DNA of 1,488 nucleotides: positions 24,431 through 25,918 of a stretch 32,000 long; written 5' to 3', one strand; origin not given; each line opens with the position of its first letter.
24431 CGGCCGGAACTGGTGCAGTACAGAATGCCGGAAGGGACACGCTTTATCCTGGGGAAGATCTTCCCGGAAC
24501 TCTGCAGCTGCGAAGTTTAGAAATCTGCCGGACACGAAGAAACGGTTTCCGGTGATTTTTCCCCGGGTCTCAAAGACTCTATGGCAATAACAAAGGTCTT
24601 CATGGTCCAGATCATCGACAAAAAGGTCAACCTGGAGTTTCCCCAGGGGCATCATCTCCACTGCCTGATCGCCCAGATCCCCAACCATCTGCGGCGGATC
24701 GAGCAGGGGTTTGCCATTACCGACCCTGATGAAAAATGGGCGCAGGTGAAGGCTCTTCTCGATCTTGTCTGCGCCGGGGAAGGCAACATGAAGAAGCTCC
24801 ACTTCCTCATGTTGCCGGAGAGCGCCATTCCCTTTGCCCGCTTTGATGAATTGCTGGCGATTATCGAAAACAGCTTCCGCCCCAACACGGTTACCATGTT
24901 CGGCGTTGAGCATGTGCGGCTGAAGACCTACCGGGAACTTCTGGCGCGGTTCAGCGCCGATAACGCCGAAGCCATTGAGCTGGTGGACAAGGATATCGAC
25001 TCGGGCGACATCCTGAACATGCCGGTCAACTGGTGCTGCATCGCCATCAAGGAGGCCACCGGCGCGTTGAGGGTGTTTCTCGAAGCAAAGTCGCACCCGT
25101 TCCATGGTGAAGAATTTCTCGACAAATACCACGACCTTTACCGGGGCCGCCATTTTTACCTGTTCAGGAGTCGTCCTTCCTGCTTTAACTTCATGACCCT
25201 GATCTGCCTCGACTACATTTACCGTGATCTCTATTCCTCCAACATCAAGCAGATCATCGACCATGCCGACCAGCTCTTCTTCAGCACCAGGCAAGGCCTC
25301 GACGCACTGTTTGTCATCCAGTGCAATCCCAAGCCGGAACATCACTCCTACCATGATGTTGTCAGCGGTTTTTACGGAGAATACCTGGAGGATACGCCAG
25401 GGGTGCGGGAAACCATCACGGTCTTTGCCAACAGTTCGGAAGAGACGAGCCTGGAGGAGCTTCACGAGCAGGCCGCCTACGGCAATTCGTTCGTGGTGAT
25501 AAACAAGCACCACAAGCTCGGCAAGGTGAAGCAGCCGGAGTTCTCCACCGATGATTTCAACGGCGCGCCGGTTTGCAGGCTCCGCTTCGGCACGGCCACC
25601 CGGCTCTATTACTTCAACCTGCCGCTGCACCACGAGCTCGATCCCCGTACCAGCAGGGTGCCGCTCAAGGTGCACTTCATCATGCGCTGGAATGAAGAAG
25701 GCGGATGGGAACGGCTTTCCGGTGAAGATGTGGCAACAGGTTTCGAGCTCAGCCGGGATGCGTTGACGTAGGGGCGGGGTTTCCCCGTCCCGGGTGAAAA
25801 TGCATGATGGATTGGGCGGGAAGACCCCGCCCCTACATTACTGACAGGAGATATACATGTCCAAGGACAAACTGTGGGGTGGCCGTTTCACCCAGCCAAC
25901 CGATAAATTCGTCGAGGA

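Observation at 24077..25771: Nudix hydrolase plus orphan 396-aa protein with a cryptic nitrilase-superfamily Glu-Lys-Glu-Cys tetrad, wedged between argG and argH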

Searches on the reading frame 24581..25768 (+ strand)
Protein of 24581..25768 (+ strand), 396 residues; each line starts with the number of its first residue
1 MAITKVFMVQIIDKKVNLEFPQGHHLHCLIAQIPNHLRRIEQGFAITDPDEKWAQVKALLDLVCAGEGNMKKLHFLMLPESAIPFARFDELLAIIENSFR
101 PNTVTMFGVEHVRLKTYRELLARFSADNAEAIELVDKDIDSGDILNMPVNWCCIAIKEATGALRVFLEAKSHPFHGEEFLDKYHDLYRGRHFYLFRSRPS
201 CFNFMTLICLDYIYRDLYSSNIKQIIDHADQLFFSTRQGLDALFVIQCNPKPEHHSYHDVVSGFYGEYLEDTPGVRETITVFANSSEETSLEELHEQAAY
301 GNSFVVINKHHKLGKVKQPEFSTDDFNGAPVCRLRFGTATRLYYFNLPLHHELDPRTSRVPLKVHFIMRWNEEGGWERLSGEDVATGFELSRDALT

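Call 3: search_protein_families(library=pfam, proteins=[window:24581-25768:+], max_evalue=1)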
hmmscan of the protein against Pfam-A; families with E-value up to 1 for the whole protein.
window:24581-25768:+ (396 aa): 0 families

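Call 4: search_protein_families(library=padloc, proteins=[window:24581-25768:+], max_evalue=1)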
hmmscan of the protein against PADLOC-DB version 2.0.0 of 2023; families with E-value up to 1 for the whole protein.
window:24581-25768:+ (396 aa): 2 families
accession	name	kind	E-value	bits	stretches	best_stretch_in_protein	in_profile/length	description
PDLC03850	LmuA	-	5e-27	92.6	1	11-309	7-304/604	-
PDLC03780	RT_UG5-nitrilase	-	0.047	10.1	1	49-121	660-726/907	DRT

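Call 5: search_protein_families(library=ncbifam, proteins=[window:24581-25768:+], max_evalue=1)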
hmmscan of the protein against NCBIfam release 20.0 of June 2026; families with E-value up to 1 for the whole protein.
window:24581-25768:+ (396 aa): 0 families

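Call 7: find_homologous_proteins(query=window:24581-25768:+, max_evalue=0.001)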
Query window:24581-25768:+ (396 aa): 1091 proteins with E <= 0.001 among 3130 candidates; the best 120 are listed.
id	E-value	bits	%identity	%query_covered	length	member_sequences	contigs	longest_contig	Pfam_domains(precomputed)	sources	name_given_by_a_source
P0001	1.2e-269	912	100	98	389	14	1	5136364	-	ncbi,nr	ncbi:hypothetical protein [Geotalea uraniireducens]|nr:hypothetical protein [Geotalea uraniireducens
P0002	7.3e-237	804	87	98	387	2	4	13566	-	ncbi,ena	-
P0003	1.3e-223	761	81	98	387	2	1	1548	-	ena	-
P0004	2.8e-222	756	81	96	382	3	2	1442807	-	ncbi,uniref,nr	ncbi:hypothetical protein [Geotalea toluenoxydans]|uniref:hypothetical protein n=1 Tax=Geotalea tolu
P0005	4.1e-221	753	81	97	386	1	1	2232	-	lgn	-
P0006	1.0e-219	748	80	96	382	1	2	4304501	-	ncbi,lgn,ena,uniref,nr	ncbi:hypothetical protein Geob_1126 [Geotalea daltonii FRC-32]|uniref:Uncharacterized protein n=1 Ta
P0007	1.5e-219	747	79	98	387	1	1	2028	-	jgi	jgi:hypothetical protein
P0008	9.1e-219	745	79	99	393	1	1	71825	-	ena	-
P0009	1.0e-218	745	79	98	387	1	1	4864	-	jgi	jgi:hypothetical protein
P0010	1.5e-218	744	78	98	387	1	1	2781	-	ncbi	-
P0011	1.9e-218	744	79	98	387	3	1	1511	-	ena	-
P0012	2.7e-218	743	80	97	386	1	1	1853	-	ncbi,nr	ncbi:MAG TPA: hypothetical protein VK187_06300 [Geobacteraceae bacterium]|nr:hypothetical protein [G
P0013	3.8e-218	743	80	98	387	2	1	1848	-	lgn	-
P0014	4.4e-218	743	85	94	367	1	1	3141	-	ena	-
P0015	9.3e-218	742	79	98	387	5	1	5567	-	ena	-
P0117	3.4e-198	677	75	93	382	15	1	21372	-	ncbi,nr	ncbi:MAG: hypothetical protein P4L11_06965 [Geothrix sp.]|nr:hypothetical protein [Geothrix sp.]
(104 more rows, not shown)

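Call 11: search_solved_structures(query=A1, max_evalue=10, show_alignments=3)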
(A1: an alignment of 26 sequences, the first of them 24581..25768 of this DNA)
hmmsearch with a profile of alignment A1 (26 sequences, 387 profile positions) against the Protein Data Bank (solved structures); distinct sequences matched with E-value up to 10: 0.

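Call 12: find_related_loci(query=A1, collection=genome_contigs, flank=5000)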
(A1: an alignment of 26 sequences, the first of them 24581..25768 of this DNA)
Query A1 (396 aa) in genome_contigs; peptide patterns used: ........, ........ (x = any residue, [..] = any of these).
208 stretches matched a pattern; 170 encode a relative of the query (tblastn E <= 1e-3); the best 80 are kept; 80 distinct loci.
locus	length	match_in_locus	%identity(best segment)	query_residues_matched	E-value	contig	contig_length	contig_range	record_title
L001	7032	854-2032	86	2-394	0e+0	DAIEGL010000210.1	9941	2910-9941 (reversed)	MAG TPA_asm: Geobacter sp. isolate clean984 k141_2975349, whole genome shotgun sequence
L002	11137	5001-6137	81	8-387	0e+0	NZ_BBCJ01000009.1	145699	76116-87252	Geotalea toluenoxydans JCM 15764, whole genome shotgun sequence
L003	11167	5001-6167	79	5-393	0e+0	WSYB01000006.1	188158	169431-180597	MAG: Geobacteraceae bacterium isolate X3_MetaBAT.27 scaffold_126, whole genome shotgun sequence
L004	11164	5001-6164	78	7-394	0e+0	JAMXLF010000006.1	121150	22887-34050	MAG: Geobacteraceae bacterium isolate Bin.003_Forest k127_1071212, whole genome shotgun sequence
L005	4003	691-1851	79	8-394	0e+0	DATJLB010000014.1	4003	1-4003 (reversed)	MAG TPA_asm: Geobacteraceae bacterium isolate SMAG_U15608 k141_621858, whole genome shotgun sequence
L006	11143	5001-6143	79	6-387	0e+0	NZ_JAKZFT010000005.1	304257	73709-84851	Geotalea sp. SG265 Scaffold5, whole genome shotgun sequence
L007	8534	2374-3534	77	8-394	0e+0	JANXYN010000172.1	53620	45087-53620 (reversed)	MAG: Geobacteraceae bacterium isolate GL140_3_metabat_43 GL140_3_k141_1577493, whole genome shotgun sequence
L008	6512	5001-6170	77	4-393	0e+0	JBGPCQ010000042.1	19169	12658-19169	MAG: Geobacteraceae bacterium isolate OBJ_0618_050_45 k141_2919117_length_19169_cov_21.0476, whole genome shotgun sequen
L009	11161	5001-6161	78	8-394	0e+0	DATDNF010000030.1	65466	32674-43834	MAG TPA_asm: Geobacteraceae bacterium isolate SMAG_U430 k141_969067, whole genome shotgun sequence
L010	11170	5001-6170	77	5-394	0e+0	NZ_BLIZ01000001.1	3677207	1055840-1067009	Geobacter sp. AOG1 scaffold1, whole genome shotgun sequence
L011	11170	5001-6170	77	5-394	0e+0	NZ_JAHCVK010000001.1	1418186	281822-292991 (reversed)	Geomobilimonas luticola strain JCM 17780 NODE_1_length_1418186_cov_221.788490, whole genome shotgun sequence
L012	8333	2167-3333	75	8-396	0e+0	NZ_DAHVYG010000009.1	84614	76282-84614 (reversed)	MAG: Geobacter sp. isolate clean785 k141_1511803, whole genome shotgun sequence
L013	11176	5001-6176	74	5-396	0e+0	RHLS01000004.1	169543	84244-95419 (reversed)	MAG: Desulfuromonadales bacterium isolate GT-UBC1 NODE_15_length_169543_cov_50.4152_ID_404497, whole genome shotgun sequ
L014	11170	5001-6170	76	5-394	0e+0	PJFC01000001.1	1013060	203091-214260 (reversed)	MAG: Geobacter sp. isolate H2geo H2geo_contig_1, whole genome shotgun sequence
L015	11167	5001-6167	77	8-391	0e+0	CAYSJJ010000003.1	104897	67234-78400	MAG TPA_asm: uncultured Geobacter sp. isolate binchicken_co158_41 genome assembly, contig: NODE_151_length_104897_cov_6.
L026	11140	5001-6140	73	5-384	0e+0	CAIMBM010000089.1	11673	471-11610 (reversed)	MAG: uncultured Holophagaceae bacterium isolate AM-2014-D4_bin-538 genome assembly, contig: bin-538:089/279, whole genom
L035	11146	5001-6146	71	4-385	0e+0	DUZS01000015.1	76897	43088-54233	MAG TPA_asm: Desulfuromonadales bacterium isolate MAG_21600_9_004 Ga0194059_1000033, whole genome shotgun sequence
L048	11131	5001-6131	71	8-384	0e+0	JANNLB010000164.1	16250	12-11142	MAG: Geobacter sp. isolate SOY_38_metabat_25 SOY_38_k141_46344, whole genome shotgun sequence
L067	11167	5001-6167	69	8-396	0e+0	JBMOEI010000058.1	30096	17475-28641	MAG: Desulfuromonadaceae bacterium isolate Deming_bin.100 contig3281, whole genome shotgun sequence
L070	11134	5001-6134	70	7-384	0e+0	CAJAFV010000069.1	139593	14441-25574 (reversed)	MAG: uncultured Geobacteraceae bacterium isolate A-4_bin-085 genome assembly, contig: bin-085:69/99, whole genome shotgu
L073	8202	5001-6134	71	4-381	0e+0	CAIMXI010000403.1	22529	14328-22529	MAG: uncultured Geobacteraceae bacterium isolate LJ_bin-4045 genome assembly, contig: bin-4045:403/511, whole genome sho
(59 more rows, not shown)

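Call 16: predict_structure(alignment_id=A1)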
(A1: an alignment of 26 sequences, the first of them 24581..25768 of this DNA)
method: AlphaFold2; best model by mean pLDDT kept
length: 396 residues; sequences in the alignment: 26
mean_pLDDT: 53.5   pTM: 0.60
mean pLDDT of the five models: 53.5, 51.2, 48.7, 47.9, 43.7
residues with pLDDT >= 90: 33; 70-90: 92; 50-70: 49; < 50: 222
segments of 3 or more residues with pLDDT < 50: 1-13, 22-24, 36-46, 171-184, 194-314, 316-339, 346-364, 381-396
pLDDT, mean of each block of 10 residues (from residue 1): 28 55 57 49 52 87 81 70 85 95 79 88 91 85 76 83 83 34 51 41 34 31 32 29 25 39 31 28 32 36 43 44 45 40 48 33 55 73 34 25
secondary structure, 60 per line:
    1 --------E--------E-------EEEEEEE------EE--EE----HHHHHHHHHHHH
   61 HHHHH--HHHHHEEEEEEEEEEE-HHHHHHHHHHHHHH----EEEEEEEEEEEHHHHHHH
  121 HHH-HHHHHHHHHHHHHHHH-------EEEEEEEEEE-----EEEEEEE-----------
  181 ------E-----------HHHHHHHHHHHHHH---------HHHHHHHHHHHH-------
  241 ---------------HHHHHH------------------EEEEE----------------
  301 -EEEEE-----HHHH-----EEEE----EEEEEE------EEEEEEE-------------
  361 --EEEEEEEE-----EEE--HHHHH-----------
elements in order: E26-32 H49-65 H68-72 E73-83 H85-98 E103-113 H114-123 H125-140 E148-157 E163-169 H199-212 H222-233 H256-261 E280-284 E302-306 H312-315 E321-324 E329-334 E341-347 E363-370 E376-378 H381-385

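Call 21: find_encoding_contigs(protein=P0117, flank=8000, max_places=3)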
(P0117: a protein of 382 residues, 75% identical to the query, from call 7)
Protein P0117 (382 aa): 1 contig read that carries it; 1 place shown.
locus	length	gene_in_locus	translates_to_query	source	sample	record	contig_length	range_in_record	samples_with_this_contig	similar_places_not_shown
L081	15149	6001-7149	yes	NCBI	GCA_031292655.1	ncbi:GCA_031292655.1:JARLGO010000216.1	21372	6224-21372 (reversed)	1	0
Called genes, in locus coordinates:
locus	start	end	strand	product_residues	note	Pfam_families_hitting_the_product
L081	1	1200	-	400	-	PF12704:MacB_PCD, PF02687:FtsX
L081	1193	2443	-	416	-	PF12704:MacB_PCD, PF02687:FtsX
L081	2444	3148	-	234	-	PF00005:ABC_tran, PF02463:SMC_N (faint), PF13304:AAA_21 (faint)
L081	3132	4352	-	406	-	PF25919:BSH_CusB (faint), PF25917:BSH_RND, PF25973:BSH_CzcB (weak), PF25997:BSH_YhbJ (faint), PF25881:HH_YBHG (weak), PF25954:Beta-barrel_RND_2, PF25990:Beta-barrel_YknX, PF26002:Beta-barrel_AprE (weak), +1 more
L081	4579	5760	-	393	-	PF00871:Acetate_kinase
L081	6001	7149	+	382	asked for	-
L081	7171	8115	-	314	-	PF00676:E1_dh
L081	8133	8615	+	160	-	PF13302:Acetyltransf_3 (weak), PF00583:Acetyltransf_1, PF13673:Acetyltransf_10, PF13508:Acetyltransf_7, PF14542:Acetyltransf_CG (faint), PF08445:FR47 (weak)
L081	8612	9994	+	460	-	PF01743:PolyA_pol, PF12627:PolyA_pol_RNAbd, PF01966:HD (weak)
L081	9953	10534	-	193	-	PF14235:DUF4337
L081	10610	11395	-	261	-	PF13085:Fer2_3, PF13187:Fer4_9 (faint), PF12797:Fer4_2 (weak), PF13237:Fer4_10 (weak), PF00037:Fer4 (weak), PF12837:Fer4_6 (weak), PF12838:Fer4_7, PF13183:Fer4_8, +1 more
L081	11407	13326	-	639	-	PF00890:FAD_binding_2, PF02910:Succ_DH_flav_C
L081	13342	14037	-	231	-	PF01127:Sdh_cyt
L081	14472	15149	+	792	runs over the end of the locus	PF03030:H_PPase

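Call 23: search_protein_representatives(alignment_id=A1)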
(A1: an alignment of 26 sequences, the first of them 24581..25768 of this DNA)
Query: 26 sequences, 387 profile positions. Proteins with E-value up to 0.001 (for the whole library): 253; up to 1e-10: 93; up to 1e-30: 29. The best 150 are listed.
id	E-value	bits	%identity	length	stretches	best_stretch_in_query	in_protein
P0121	7.4e-182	621.2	-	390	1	1-374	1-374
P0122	5.9e-132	456.9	-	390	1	1-382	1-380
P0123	4.8e-116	404.5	-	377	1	1-380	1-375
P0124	2.4e-111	389.1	-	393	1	1-382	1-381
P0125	1.4e-93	330.6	-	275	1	3-209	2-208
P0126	4.5e-86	305.9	-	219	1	173-380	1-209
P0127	3.7e-73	263.4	-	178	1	198-374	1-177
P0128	6.0e-70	252.8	-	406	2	227-367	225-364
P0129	3.0e-68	247.2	-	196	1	1-158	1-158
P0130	7.4e-59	216.3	-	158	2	283-379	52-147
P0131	1.4e-57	212.1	-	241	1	209-382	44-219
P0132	3.7e-51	190.9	-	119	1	268-385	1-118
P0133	7.0e-50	186.7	-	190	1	198-308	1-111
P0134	4.6e-48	180.7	-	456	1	1-189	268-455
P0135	6.4e-46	173.7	-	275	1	60-210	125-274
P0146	7.6e-32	127.4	-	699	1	1-378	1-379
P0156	1.2e-26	110.2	-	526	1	3-343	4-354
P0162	1.4e-22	96.8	-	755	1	18-260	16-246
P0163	2.7e-22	95.9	-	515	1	19-382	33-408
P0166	4.9e-20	88.5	-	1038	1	22-300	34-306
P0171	3.9e-17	78.9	-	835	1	3-372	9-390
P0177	8.5e-16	74.5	-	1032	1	66-306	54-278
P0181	1.0e-14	70.9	-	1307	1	64-296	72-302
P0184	2.4e-14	69.7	-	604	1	41-299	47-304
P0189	2.8e-13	66.2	-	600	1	17-310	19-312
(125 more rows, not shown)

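Call 24: search_protein_families(library=pfam, proteins=[P0146, P0156, P0162, P0166, P0171, P0177, P0181, P0184, P0189, P0163], max_evalue=0.01)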
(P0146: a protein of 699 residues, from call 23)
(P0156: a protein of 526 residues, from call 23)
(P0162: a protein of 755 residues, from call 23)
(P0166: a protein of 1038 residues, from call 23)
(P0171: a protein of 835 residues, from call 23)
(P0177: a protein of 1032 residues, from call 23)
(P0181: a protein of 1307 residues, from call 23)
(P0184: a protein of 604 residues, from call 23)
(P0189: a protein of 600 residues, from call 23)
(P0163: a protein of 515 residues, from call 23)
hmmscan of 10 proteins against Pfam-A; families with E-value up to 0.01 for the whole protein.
P0146 (699 aa): 0 families

P0156 (526 aa): 0 families

P0162 (755 aa): 4 families
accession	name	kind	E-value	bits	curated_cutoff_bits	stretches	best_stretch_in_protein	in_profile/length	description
PF13424.12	TPR_12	-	1.4e-15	57.6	30.1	3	365-429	6-72/77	Tetratricopeptide repeat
PF07719.23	TPR_2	-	2e-07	31.1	27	0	408-430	7-29/34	Tetratricopeptide repeat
PF17874.7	TPR_MalT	-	1.1e-05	25.3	45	1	374-439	13-77/336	MalT-like TPR region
PF13428.12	TPR_14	-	0.0023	18.9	23.5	0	667-699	5-38/44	Tetratricopeptide repeat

P0166 (1038 aa): 4 families
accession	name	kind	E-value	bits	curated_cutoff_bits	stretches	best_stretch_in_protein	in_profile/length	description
PF25199.1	nSTAND_NTPase5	-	0.00022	21.5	34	1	435-495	25-89/145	Novel STAND NTPase 5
PF13191.12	AAA_16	-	0.00069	20.6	32.6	1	440-599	14-142/167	AAA ATPase domain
PF20720.3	nSTAND3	-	0.0018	18.4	27.2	1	441-495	10-70/155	Novel STAND NTPase 3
PF14938.12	SNAP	-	0.002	18.1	25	0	816-892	22-89/282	Soluble NSF attachment protein, SNAP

P0171 (835 aa): 4 families
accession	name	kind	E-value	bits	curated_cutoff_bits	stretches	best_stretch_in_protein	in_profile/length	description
PF13424.12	TPR_12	-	5e-09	36.7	30.1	2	648-702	3-60/77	Tetratricopeptide repeat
PF07719.23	TPR_2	-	2.9e-07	30.5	27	1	523-552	1-30/34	Tetratricopeptide repeat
PF00515.34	TPR_1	-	5.2e-07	29.7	27.8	0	523-552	1-30/34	Tetratricopeptide repeat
PF13181.12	TPR_8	-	9.9e-05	22.7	25.7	0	648-678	2-32/34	Tetratricopeptide repeat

P0177 (1032 aa): 7 families
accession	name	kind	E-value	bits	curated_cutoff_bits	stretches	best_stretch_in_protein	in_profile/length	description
PF00931.28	NB-ARC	-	9.1e-09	35.4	23.5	1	392-568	22-208/248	NB-ARC domain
PF13191.12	AAA_16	-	1.9e-05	25.7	32.6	1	372-476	3-142/167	AAA ATPase domain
PF20720.3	nSTAND3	-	0.00033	20.8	27.2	1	376-422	5-52/155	Novel STAND NTPase 3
PF00910.28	RNA_helicase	-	0.00057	20.8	21.5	0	392-497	2-84/105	RNA helicase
PF24883.2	NPHP3_N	-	0.0013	19.4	24.8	0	375-439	9-76/164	Nephrocystin 3, N-terminal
PF13401.12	AAA_22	-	0.002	18.8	27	1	388-480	5-99/130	AAA domain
PF07719.23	TPR_2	-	0.0072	16.8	27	0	877-901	6-30/34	Tetratricopeptide repeat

P0181 (1307 aa): 12 families
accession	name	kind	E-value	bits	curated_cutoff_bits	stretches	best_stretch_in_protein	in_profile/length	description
PF02985.28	HEAT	-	6.9e-19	66.6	23.5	1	1207-1233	1-27/31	HEAT repeat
PF13646.12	HEAT_2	-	1.4e-17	64.2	27.7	2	1170-1260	1-82/88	HEAT repeats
PF05729.18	NACHT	-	1.8e-12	47.9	26.7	1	482-623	4-161/167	NACHT domain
PF01602.26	Adaptin_N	-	9.6e-11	41.4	37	2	1202-1274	110-185/524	Adaptin N terminal region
PF12717.13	Cnd1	-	3.1e-10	40.8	26.4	2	1202-1277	17-96/162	non-SMC mitotic condensation complex subunit 1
PF21581.3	SCD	-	6.9e-07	29.9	27.5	0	892-938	15-61/75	Stromalin conservative domain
PF13513.12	HEAT_EZ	-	1.1e-05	26.2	27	0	1202-1232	24-54/55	HEAT-like repeat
PF12755.13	Vac14_Fab1_bd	-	7.6e-05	23.7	22.1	0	903-953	23-72/97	Vacuolar 14 Fab1-binding region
PF20168.4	PDS5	-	0.0004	18.8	27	0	906-968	320-387/1053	Sister chromatid cohesion protein PDS5 protein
PF13555.12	AAA_29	-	0.0044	17.2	27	0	466-495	9-39/61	P-loop containing region of AAA domain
PF24987.1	HEAT_EF3_N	-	0.0047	17.4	32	0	1203-1230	142-169/169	EF3 N-terminal HEAT repeat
PF13401.12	AAA_22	-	0.0048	17.6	27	0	477-567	4-97/130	AAA domain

P0184 (604 aa): 0 families

P0189 (600 aa): 0 families

P0163 (515 aa): 0 families

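Call 25: search_protein_families(library=padloc, proteins=[P0146, P0156, P0162, P0166, P0171, P0177, P0181, P0184, P0189, P0122], max_evalue=0.001)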
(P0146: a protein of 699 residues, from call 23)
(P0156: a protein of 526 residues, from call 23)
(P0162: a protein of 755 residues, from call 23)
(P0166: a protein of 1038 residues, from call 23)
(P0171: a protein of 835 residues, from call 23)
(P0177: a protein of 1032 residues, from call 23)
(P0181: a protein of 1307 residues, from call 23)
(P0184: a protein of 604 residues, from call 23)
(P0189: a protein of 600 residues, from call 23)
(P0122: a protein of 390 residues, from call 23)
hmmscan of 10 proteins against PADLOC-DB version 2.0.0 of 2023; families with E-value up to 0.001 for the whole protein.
P0146 (699 aa): 1 family
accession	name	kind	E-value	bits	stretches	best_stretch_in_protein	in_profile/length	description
PDLC03850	LmuA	-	4.1e-18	63.1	1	18-302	20-302/604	-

P0156 (526 aa): 1 family
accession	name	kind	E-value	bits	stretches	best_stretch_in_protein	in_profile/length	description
PDLC03850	LmuA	-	1.4e-20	71.3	1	53-317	45-311/604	-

P0162 (755 aa): 1 family
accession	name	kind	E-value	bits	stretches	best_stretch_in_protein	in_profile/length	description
PDLC03850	LmuA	-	8.5e-13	45.6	1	61-247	69-266/604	-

P0166 (1038 aa): 1 family
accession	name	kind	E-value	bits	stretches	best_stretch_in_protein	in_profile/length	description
PDLC03850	LmuA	-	1.6e-19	67.8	1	60-305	52-301/604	-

P0171 (835 aa): 1 family
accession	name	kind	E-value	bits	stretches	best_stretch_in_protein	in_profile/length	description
PDLC03850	LmuA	-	1.7e-23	80.9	1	9-313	6-303/604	-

P0177 (1032 aa): 2 families
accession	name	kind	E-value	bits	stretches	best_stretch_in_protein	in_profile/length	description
PDLC03850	LmuA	-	1.6e-14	51.2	1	55-275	70-305/604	-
PDLC03780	RT_UG5-nitrilase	-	7.7e-05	19.3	1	19-188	648-785/907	DRT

P0181 (1307 aa): 3 families
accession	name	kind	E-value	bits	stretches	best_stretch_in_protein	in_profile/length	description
PDLC03850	LmuA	-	1.6e-23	81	1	72-311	67-307/604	-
PDLC02919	HEAT-ARM_XIII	-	2.6e-08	29.8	1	1141-1251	740-827/1972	-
PDLC03780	RT_UG5-nitrilase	-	4.3e-05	20.1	1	51-213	659-786/907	DRT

P0184 (604 aa): 1 family
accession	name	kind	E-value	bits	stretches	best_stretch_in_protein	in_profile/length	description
PDLC03850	LmuA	-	6.7e-162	538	1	11-601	5-602/604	-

P0189 (600 aa): 1 family
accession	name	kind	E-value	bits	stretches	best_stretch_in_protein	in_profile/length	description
PDLC03850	LmuA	-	1.8e-170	566.3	1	17-598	17-603/604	-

P0122 (390 aa): 2 families
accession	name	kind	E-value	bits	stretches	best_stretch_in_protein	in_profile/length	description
PDLC03850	LmuA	-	2.6e-31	106.7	1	7-298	10-302/604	-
PDLC03780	RT_UG5-nitrilase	-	0.00085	15.9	0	43-107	664-718/907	DRT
